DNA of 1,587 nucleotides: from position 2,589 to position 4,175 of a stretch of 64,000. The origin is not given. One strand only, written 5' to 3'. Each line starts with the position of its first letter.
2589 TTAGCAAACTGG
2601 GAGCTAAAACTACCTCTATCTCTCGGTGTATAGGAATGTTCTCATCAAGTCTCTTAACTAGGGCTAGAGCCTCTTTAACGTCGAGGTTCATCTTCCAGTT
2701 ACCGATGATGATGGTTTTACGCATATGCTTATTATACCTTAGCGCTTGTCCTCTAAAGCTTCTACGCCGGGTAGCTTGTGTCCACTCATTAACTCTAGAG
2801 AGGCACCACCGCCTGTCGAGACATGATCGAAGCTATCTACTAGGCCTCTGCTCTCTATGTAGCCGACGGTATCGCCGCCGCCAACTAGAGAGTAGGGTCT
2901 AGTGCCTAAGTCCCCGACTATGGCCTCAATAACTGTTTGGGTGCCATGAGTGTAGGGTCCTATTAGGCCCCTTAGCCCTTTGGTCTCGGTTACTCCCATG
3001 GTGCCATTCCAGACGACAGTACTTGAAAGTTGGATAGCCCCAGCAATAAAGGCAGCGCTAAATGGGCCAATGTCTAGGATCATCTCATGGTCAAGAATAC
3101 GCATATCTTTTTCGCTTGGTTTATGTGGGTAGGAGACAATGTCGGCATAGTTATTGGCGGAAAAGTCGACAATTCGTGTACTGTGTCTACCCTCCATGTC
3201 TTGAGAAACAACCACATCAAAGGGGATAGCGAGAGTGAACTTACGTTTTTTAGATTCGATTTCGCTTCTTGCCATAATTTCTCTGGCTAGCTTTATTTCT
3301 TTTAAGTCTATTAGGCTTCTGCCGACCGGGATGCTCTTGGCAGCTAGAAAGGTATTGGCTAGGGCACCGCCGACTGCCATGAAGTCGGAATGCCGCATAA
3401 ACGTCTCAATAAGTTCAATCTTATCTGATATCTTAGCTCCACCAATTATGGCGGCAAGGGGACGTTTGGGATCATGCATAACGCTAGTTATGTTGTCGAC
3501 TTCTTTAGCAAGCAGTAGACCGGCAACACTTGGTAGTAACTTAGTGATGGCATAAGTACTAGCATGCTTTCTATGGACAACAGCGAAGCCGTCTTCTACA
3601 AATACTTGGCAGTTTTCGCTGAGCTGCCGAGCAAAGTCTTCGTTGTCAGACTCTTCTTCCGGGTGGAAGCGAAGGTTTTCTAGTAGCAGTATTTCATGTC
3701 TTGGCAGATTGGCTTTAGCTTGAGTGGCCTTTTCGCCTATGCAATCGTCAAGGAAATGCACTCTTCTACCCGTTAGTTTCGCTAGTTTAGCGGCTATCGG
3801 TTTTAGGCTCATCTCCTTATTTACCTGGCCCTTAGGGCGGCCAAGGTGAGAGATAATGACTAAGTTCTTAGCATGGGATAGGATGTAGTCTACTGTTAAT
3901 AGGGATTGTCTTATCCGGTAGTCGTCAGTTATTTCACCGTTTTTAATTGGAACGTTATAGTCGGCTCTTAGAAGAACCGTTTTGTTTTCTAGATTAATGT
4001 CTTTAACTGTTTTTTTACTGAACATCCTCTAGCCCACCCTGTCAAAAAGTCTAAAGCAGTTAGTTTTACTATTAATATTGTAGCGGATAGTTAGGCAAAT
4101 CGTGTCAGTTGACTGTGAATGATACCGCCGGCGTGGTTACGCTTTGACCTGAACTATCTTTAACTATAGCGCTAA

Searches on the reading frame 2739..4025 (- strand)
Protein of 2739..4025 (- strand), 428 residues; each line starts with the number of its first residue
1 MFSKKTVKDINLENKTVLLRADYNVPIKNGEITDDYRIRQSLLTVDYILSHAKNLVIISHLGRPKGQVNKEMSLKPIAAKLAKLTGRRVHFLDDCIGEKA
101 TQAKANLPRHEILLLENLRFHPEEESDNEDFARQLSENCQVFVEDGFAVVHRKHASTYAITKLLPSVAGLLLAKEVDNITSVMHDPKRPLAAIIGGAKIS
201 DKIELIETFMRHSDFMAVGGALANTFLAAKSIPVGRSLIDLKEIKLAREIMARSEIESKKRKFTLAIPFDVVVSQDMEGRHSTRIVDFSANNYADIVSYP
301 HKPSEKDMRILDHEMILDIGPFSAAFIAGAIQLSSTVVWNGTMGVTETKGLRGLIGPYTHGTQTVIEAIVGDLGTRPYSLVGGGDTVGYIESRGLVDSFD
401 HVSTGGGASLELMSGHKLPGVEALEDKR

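Call 73: search_protein_families(library=pfam, max_evalue=0.00001, proteins=[window:2739-4025:-])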
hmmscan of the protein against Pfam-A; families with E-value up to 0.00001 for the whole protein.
window:2739-4025:- (428 aa): 1 family
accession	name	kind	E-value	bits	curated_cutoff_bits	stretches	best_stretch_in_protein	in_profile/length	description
PF00162.24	PGK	-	3.7e-122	408.4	27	1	7-415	1-378/379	Phosphoglycerate kinase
